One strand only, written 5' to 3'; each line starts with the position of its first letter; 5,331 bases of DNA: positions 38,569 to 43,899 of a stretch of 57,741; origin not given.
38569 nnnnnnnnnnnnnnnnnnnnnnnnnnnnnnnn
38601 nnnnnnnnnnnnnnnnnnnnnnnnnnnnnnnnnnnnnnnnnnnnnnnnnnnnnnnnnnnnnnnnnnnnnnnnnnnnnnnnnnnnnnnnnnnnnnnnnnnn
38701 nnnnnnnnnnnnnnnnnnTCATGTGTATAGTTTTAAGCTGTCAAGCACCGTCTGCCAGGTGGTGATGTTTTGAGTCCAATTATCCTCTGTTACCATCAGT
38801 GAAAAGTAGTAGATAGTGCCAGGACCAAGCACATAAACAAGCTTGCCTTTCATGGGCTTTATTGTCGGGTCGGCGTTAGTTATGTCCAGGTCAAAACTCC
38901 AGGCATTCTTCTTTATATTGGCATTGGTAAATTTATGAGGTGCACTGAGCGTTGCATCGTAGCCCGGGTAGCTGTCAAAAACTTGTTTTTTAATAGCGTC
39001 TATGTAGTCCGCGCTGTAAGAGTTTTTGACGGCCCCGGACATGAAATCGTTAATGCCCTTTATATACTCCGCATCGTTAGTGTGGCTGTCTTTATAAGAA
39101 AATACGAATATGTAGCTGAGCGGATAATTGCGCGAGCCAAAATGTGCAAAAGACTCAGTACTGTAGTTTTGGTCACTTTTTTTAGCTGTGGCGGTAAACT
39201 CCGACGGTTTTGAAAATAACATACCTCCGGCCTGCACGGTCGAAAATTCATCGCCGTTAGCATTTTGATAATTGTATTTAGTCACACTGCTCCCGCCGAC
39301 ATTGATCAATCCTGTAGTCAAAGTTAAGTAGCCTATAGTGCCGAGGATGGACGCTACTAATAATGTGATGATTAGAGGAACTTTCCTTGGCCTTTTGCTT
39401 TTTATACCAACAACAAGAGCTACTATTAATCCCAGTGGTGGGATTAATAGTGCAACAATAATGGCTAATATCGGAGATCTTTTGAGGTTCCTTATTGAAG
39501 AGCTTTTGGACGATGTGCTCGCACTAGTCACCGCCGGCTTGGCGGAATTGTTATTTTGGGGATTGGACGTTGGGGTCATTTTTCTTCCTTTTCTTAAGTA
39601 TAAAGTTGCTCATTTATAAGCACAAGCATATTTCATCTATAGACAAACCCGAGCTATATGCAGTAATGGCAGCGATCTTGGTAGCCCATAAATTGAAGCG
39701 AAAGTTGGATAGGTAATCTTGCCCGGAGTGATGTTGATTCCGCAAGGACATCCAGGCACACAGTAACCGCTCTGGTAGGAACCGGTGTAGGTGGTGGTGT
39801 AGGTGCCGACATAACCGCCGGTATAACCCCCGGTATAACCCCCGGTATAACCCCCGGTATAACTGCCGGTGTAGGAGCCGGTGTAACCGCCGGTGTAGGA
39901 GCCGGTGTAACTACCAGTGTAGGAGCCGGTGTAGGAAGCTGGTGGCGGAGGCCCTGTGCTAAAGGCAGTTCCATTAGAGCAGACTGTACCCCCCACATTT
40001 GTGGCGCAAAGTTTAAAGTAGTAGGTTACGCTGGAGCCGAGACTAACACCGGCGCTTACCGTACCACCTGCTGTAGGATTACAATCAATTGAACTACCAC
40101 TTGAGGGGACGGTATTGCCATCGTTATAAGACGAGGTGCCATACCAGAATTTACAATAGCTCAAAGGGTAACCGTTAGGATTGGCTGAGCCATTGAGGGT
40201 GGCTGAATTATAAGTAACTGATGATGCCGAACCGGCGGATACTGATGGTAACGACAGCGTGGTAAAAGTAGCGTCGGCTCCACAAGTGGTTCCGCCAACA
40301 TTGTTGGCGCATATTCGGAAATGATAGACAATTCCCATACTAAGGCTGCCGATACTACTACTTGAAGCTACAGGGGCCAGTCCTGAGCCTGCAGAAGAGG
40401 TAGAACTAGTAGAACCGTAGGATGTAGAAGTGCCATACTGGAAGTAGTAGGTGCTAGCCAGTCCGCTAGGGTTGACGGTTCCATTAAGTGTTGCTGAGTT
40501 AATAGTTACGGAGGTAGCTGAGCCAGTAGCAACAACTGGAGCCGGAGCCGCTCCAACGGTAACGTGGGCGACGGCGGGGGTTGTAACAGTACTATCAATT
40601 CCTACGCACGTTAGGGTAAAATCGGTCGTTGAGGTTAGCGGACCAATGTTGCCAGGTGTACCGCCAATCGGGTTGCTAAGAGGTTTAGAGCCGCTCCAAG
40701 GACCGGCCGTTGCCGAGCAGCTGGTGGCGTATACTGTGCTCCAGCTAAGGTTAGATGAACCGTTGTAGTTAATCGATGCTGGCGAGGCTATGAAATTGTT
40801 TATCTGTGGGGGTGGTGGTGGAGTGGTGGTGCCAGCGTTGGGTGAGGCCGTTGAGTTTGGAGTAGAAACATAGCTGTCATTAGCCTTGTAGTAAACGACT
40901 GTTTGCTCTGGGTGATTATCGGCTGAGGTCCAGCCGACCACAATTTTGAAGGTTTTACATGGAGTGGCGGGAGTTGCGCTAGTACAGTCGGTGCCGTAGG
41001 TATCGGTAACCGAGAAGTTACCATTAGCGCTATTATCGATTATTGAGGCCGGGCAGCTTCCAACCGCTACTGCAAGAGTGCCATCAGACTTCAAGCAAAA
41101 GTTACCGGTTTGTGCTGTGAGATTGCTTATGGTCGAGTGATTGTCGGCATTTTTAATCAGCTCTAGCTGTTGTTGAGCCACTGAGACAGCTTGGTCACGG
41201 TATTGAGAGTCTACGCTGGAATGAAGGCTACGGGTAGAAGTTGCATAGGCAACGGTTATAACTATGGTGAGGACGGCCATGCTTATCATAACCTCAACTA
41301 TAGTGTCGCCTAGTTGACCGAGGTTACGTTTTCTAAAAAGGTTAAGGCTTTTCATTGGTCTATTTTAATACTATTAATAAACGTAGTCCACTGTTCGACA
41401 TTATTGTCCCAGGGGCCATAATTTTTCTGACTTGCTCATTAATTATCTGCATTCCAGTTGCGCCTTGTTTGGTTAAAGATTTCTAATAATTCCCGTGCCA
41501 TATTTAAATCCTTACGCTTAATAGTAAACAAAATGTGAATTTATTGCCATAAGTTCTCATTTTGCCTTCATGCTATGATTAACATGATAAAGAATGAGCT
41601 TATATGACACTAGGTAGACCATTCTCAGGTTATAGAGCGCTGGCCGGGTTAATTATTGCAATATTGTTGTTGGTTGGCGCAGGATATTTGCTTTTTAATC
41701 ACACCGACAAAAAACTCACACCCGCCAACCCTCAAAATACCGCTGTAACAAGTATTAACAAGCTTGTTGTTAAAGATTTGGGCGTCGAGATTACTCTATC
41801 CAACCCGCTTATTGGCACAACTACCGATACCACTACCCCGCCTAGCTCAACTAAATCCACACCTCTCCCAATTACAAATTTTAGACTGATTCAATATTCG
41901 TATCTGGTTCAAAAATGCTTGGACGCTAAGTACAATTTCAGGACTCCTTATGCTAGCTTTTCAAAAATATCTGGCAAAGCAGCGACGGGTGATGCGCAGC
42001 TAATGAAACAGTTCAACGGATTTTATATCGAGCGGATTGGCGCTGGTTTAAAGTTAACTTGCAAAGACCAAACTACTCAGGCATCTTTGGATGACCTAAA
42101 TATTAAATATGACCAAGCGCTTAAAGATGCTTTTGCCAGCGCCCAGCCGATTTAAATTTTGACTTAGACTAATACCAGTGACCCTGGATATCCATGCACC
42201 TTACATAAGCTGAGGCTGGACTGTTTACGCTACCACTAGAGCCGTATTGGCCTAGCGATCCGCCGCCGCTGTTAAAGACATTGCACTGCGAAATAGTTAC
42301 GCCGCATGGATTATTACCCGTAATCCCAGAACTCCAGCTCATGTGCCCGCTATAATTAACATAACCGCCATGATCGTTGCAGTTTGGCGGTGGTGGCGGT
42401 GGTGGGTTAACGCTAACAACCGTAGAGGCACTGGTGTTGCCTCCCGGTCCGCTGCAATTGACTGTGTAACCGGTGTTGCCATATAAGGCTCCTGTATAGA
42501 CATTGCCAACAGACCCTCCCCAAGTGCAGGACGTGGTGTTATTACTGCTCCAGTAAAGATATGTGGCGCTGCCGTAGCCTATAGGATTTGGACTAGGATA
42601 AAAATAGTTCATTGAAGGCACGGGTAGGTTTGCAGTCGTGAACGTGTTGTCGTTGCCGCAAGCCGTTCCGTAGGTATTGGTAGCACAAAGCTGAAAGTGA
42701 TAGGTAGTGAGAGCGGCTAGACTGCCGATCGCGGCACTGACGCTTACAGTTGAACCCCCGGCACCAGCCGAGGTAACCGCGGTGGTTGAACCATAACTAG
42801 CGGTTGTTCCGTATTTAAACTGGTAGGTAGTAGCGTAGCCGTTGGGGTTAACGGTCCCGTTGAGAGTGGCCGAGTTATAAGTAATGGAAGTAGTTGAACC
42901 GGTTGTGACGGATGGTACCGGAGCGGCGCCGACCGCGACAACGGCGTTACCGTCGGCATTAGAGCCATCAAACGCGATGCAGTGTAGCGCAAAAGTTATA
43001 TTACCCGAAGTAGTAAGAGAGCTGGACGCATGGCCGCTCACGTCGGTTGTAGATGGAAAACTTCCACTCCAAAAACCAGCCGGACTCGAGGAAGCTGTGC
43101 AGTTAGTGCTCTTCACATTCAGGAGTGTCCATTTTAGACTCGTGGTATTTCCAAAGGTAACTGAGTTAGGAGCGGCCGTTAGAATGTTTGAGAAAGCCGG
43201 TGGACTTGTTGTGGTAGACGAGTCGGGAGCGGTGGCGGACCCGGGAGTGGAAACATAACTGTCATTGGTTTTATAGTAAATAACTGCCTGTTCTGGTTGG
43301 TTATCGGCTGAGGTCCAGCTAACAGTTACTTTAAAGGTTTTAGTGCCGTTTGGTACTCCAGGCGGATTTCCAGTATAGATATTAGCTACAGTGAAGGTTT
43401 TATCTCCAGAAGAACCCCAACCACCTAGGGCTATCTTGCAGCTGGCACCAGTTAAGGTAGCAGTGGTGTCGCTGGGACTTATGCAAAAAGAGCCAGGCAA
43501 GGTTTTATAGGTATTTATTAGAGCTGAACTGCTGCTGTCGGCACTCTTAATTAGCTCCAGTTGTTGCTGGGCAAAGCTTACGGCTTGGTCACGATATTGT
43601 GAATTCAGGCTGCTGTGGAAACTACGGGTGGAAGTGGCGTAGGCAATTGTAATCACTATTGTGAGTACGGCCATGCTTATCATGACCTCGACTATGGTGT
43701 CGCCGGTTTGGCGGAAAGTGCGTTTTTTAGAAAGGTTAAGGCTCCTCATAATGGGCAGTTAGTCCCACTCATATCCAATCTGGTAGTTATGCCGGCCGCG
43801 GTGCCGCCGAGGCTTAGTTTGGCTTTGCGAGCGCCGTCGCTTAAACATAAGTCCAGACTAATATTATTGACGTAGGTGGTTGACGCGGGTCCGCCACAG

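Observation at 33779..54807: Secretin-less ~21-kb type IV pilus locus with an unusually large complement of giant pilin-like proteins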

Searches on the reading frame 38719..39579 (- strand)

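Call 4: search_protein_families(library=pfam, max_evalue=0.01, proteins=[window:38719-39579:-])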
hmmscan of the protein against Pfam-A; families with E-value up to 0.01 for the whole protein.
window:38719-39579:- (286 aa): 1 family
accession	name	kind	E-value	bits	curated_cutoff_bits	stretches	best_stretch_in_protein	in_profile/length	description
PF02653.21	BPD_transp_2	-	0.0025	17.5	26.8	1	32-98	54-114/269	Branched-chain amino acid transport system / permease component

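Call 16: search_protein_families(library=ncbifam, max_evalue=0.01, proteins=[window:38719-39579:-])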
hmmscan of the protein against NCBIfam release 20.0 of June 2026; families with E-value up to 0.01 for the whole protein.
window:38719-39579:- (286 aa): 0 families

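Call 27: search_protein_families(library=pfam, max_evalue=5, proteins=[window:38719-39579:-])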
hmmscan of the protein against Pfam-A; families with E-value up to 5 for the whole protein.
window:38719-39579:- (286 aa): 1 family
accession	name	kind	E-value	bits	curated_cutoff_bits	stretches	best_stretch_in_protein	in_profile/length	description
PF02653.21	BPD_transp_2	-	0.0025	17.5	26.8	1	32-98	54-114/269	Branched-chain amino acid transport system / permease component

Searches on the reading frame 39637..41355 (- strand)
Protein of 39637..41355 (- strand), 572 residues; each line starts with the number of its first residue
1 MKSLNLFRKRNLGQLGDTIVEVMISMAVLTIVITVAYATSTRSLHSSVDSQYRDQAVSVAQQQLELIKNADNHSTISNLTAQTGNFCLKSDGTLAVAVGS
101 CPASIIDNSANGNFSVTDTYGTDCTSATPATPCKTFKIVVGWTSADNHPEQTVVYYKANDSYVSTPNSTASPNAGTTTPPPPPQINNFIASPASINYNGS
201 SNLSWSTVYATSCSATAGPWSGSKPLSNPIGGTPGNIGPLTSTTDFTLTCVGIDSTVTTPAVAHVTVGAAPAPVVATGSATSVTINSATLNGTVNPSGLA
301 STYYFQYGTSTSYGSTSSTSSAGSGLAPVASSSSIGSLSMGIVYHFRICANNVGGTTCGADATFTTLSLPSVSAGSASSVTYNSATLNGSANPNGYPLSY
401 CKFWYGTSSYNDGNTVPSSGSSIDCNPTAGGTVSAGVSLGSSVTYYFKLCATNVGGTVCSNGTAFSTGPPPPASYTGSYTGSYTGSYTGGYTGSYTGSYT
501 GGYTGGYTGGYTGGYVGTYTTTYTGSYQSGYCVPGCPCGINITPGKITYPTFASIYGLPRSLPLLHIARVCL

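Call 4: search_protein_families(library=pfam, max_evalue=0.01, proteins=[window:39637-41355:-])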
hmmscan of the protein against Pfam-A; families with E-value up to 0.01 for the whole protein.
window:39637-41355:- (572 aa): 1 family
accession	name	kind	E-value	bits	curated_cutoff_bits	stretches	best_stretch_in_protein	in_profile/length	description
PF07963.17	N_methyl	-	0.0014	18.5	21.2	1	18-37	8-27/27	Prokaryotic N-terminal methylation motif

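Call 16: search_protein_families(library=ncbifam, max_evalue=0.01, proteins=[window:39637-41355:-])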
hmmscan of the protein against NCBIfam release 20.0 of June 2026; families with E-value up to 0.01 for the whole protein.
window:39637-41355:- (572 aa): 1 family
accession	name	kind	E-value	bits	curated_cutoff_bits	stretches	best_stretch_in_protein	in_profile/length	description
TIGR02523.1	type_IV_pilV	equivalog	0.00018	22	52.2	1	14-80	1-67/139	type IV pilus modification protein PilV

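Call 26: find_homologous_proteins(query=window:39637-41355:-, region=1-572)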
Query window:39637-41355:-, residues 1-572 (572 aa): 2822 proteins with E <= 0.001 among 8000 candidates; the best 120 are listed.
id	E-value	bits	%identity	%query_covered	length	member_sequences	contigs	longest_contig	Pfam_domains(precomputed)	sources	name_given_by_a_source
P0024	1.3e-143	498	45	40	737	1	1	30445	PF16655.13,PF25059.2,PF16893.12,PF17964.8,PF00041.28,PF16656.12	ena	-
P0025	4.5e-129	450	47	36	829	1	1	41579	PF16655.13,PF25059.2,PF00404.25,PF23376.2,PF00041.28,PF16656.12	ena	-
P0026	2.5e-127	444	39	35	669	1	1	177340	PF16655.13,PF25059.2,PF23376.2,PF16893.12,PF00041.28,PF26747.1,PF16656.12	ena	-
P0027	5.5e-125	437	38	39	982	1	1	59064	PF16655.13,PF25059.2,PF23376.2,PF17964.8,PF00041.28,PF16656.12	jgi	jgi:hypothetical protein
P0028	6.5e-123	430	47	36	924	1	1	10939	-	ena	-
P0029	7.2e-117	410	39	48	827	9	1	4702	PF16655.13,PF25059.2,PF16893.12,PF17964.8,PF00041.28,PF16656.12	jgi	jgi:trimeric autotransporter adhesin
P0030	1.9e-114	402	44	35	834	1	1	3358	PF28033.1,PF16655.13,PF25059.2,PF23376.2,PF24489.2,PF00041.28,PF16656.12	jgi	jgi:phosphodiesterase/alkaline phosphatase D-like protein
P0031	2.4e-113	398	40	37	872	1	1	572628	PF16655.13,PF25059.2,PF01833.31,PF23376.2,PF00041.28,PF16656.12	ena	-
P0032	3.1e-110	388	48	38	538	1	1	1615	PF16655.13,PF25059.2,PF23376.2,PF21466.4,PF16893.12,PF17964.8,PF00041.28,PF16656.12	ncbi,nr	ncbi:hypothetical protein HY091_02615, partial [Candidatus Kaiserbacteria bacterium]|nr:hypothetical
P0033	4.5e-108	381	45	35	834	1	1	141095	PF28268.1,PF07963.18,PF25059.2,PF23376.2,PF16893.12,PF00041.28,PF16656.12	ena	-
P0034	3.0e-107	378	42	31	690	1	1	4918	PF16655.13,PF25059.2,PF23376.2,PF00041.28,PF16656.12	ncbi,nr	ncbi:MAG TPA: hypothetical protein VNY33_04775 [Gaiellaceae bacterium]|nr:hypothetical protein [Gaie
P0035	1.0e-106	376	44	38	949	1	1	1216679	PF16655.13,PF25059.2,PF23376.2,PF18962.8,PF00041.28,PF16656.12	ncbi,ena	-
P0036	1.2e-106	376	44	40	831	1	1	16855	PF16655.13,PF25059.2,PF00041.28,PF16656.12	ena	-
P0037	4.8e-104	367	36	40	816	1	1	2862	PF16655.13,PF25059.2,PF23376.2,PF00041.28,PF26747.1,PF16656.12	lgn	-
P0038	6.4e-101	357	42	36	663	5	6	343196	PF16655.13,PF25059.2,PF23376.2,PF00353.26,PF00041.28,PF16656.12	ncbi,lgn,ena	-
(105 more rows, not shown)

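Call 27: search_protein_families(library=pfam, max_evalue=5, proteins=[window:39637-41355:-])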
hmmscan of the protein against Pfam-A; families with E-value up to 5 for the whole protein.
window:39637-41355:- (572 aa): 4 families
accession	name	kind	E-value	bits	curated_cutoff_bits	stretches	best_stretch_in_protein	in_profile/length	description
PF07963.17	N_methyl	-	0.0014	18.5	21.2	1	18-37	8-27/27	Prokaryotic N-terminal methylation motif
PF13441.11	Gly-zipper_YMGG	-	0.12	12.5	28.9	1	484-517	9-43/45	YMGG-like Gly-zipper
PF05433.20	Rick_17kDa_Anti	-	0.32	11.4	24.2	1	485-519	6-41/43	Glycine zipper 2TM domain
PF22150.1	Tt1218-like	-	1.4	9.5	27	1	41-85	4-50/76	Type IV pilin Tt1218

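Call 47: find_homologous_proteins(query=window:39637-41355:-, region=1-185)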
Query window:39637-41355:-, residues 1-185 (185 aa): 29 proteins with E <= 0.001 among 1032 candidates.
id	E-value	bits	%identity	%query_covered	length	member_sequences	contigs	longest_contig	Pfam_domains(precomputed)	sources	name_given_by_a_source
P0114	2.0e-50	189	57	98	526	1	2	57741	-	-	-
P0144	8.4e-39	151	54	82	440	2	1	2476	-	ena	-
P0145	8.9e-39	151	52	83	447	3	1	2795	-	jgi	jgi:prepilin-type N-terminal cleavage/methylation domain-containing protein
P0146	1.3e-37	147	52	86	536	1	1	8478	-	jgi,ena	-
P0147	1.7e-31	128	45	92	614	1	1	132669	-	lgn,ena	-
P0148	2.9e-30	124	42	98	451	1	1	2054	-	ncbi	-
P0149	6.0e-30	123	43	97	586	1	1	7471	-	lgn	-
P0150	3.7e-29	120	43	86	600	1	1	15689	-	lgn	-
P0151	2.2e-28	117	46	85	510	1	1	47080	PF07691.18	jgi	jgi:hypothetical protein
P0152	2.4e-28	117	45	81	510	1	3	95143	-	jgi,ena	-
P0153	3.4e-26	110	43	91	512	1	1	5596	-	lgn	-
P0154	1.5e-25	108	44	95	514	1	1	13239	-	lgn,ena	-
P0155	5.1e-25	106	47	90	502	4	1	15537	-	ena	-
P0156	2.1e-22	98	40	88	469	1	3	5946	-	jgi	jgi:Tfp pilus assembly protein PilV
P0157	1.1e-21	96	40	88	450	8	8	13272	-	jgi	jgi:prepilin-type N-terminal cleavage/methylation domain-containing protein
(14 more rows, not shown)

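Call 51: search_solved_structures(query=A2, max_evalue=0.01)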
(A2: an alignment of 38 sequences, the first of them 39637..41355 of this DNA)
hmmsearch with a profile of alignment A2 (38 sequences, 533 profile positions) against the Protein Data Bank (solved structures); distinct sequences matched with E-value up to 0.01: 5.
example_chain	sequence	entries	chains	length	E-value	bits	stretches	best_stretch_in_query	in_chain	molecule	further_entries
8q6t_I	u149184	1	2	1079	1.1e-16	64.3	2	144-492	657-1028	Titin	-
9ba4_A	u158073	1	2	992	4.3e-05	26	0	330-379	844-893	Contactin-2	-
8k3j_A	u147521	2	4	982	5.7e-05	25.6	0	330-379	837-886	Contactin-2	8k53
6nz0_Z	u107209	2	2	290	0.00013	24.4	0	232-273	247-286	Dyslexia-associated protein KIAA0319-like protein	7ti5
7y8s_A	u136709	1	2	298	0.0073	18.7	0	330-398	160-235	Dscam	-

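Call 65: predict_structure(alignment_id=A2)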
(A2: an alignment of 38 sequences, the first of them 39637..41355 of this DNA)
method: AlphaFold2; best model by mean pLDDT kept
length: 572 residues; sequences in the alignment: 38
mean_pLDDT: 75.0   pTM: 0.50
mean pLDDT of the five models: 75.0, 73.5, 72.8, 71.6, 70.6
residues with pLDDT >= 90: 208; 70-90: 182; 50-70: 49; < 50: 133
segments of 3 or more residues with pLDDT < 50: 1-17, 163-177, 475-572
pLDDT, mean of each block of 10 residues (from residue 1): 41 47 66 71 78 88 90 86 86 69 80 87 60 79 87 84 46 52 88 94 88 86 76 74 94 91 95 98 96 97 98 97 97 97 97 98 94 92 90 82 88 72 76 78 90 90 89 54 41 37 35 31 35 42 41 37 36 33
secondary structure, 60 per line:
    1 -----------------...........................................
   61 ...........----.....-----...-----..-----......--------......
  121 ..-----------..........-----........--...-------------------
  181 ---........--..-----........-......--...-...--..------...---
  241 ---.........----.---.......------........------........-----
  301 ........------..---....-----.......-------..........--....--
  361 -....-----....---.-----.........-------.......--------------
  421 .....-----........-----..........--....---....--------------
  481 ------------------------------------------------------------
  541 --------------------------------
elements in order: H18-71 H76-80 E86-88 H103-106 E115-122 E134-143 E149-156 E184-191 E201-208 E210-215 E222-224 E235-237 E244-252 E261-267 E274-281 E288-295 E301-308 E320-323 E329-335 E343-352 E355-358 E362-365 E371-374 E384-392 E400-406 E421-425 E431-438 E444-453 E456-459 E463-466

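Call 68: fold_search(model_id=the predicted structure, library=pdb)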
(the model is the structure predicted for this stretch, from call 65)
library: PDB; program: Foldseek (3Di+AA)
matches with E <= 10: 1779; with E <= 0.001: 404
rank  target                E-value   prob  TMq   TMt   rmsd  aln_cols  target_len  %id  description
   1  4yfg_A                2.0e-10  1.00  0.23  0.27  15.2       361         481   16  Crystal structure of PTP delta meA3/meB minus variant Ig1-Fn1 (released 2015-05-06)
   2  2jll                  5.5e-10  1.00  0.16  0.22  17.7       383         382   12  Crystal structure of NCAM2 IgIV-FN3II (released 2009-11-17)
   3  4yfd_A                1.4e-09  1.00  0.24  0.27  15.6       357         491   17  Crystal structure PTP delta Ig1-Fn2 in complex with IL-1RAcP (released 2015-05-06)
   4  4pbx                  2.7e-09  1.00  0.25  0.25  13.7       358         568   15  Crystal structure of the six N-terminal domains of human receptor protein tyrosine phosphatase sigma (released 2014-11-12)
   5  6xay_B                3.3e-09  1.00  0.17  0.31  12.9       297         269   17  Structure of a fragment of human fibronectin containing the 10th, 11th and 12th type III domains (released 2021-06-09)
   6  6xax_A                4.4e-09  1.00  0.17  0.31  12.5       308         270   16  Structure of a fragment of human fibronectin containing the 11th type III domain, extra domain A, and the 12th type II (released 2021-06-09)
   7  6iaa_A                1.1e-08  1.00  0.13  0.10  33.5       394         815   14  hRobo2 ectodomain (released 2019-03-13)
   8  6tpw                  1.2e-08  1.00  0.20  0.27  11.4       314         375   18  Crystal structures of FNIII domain one through four of the human leucocyte common antigen-related protein ( LAR) (released 2020-05-13)
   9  5e53_A                1.5e-08  1.00  0.17  0.28  16.7       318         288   13  Crystal structure of chicken CNTN1 FN1-FN3 domains (released 2016-08-31)
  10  5e7l                  1.5e-08  1.00  0.17  0.28  17.2       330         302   18  Crystal structure of mouse CNTN2 FN1-FN3 domains (released 2016-08-31)
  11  6x3a                  1.8e-08  1.00  0.22  0.33  10.7       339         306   13  Crystal structure of the FN4-FN6 domains of human PTPRD (released 2021-05-26)
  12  4yh7_A                3.6e-08  1.00  0.24  0.24  14.7       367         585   15  Crystal structure of PTPdelta ectodomain in complex with IL1RAPL1 (released 2015-05-06)
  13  7y8s_A                3.6e-08  1.00  0.19  0.35  19.2       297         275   18  Crystal structure of sDscam FNIII1-3 domains, isoform beta2v6 (released 2023-05-24)
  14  2v5y                  4.0e-08  1.00  0.28  0.28  12.5       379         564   12  Crystal structure of the receptor protein tyrosine phosphatase mu ectodomain (released 2007-09-11)
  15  6xay_A                4.0e-08  1.00  0.17  0.29  12.8       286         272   16  Structure of a fragment of human fibronectin containing the 10th, 11th and 12th type III domains (released 2021-06-09)
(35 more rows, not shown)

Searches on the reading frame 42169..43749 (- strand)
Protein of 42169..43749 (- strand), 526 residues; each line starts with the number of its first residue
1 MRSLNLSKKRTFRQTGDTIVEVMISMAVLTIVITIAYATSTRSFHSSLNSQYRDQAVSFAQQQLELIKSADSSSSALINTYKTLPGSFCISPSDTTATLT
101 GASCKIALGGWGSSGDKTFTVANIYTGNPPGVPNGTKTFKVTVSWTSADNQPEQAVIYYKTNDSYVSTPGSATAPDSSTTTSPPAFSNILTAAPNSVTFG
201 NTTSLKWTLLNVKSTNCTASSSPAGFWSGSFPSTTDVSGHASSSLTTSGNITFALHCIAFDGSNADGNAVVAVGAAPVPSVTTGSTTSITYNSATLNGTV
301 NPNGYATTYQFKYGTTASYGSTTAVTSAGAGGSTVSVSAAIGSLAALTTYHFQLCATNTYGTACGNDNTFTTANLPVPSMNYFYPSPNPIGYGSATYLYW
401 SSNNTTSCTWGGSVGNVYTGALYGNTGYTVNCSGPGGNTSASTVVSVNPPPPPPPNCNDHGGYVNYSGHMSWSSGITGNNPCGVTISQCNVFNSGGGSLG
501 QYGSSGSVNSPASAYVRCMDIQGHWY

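Call 4: search_protein_families(library=pfam, max_evalue=0.01, proteins=[window:42169-43749:-])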
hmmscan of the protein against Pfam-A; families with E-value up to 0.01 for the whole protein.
window:42169-43749:- (526 aa): 1 family
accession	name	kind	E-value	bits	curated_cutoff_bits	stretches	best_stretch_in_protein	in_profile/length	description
PF07963.17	N_methyl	-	0.00055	19.8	21.2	1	18-37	8-27/27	Prokaryotic N-terminal methylation motif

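Call 16: search_protein_families(library=ncbifam, max_evalue=0.01, proteins=[window:42169-43749:-])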
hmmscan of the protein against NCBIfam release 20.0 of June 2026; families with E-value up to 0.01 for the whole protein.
window:42169-43749:- (526 aa): 2 families
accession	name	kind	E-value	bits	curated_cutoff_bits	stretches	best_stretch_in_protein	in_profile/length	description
TIGR02523.1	type_IV_pilV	equivalog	0.0033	17.9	52.2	1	14-76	1-63/139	type IV pilus modification protein PilV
NF007660.0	PRK10332.1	equivalog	0.0091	16.5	86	0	13-91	7-83/107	prepilin-type N-terminal cleavage/methylation domain-containing protein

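Call 27: search_protein_families(library=pfam, max_evalue=5, proteins=[window:42169-43749:-])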
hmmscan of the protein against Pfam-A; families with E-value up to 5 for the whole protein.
window:42169-43749:- (526 aa): 2 families
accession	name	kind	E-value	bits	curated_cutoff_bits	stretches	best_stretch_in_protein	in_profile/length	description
PF07963.17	N_methyl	-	0.00055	19.8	21.2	1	18-37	8-27/27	Prokaryotic N-terminal methylation motif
PF16656.11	Pur_ac_phosph_N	-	0.09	13.8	30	1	138-180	12-53/93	Purple acid Phosphatase, N-terminal domain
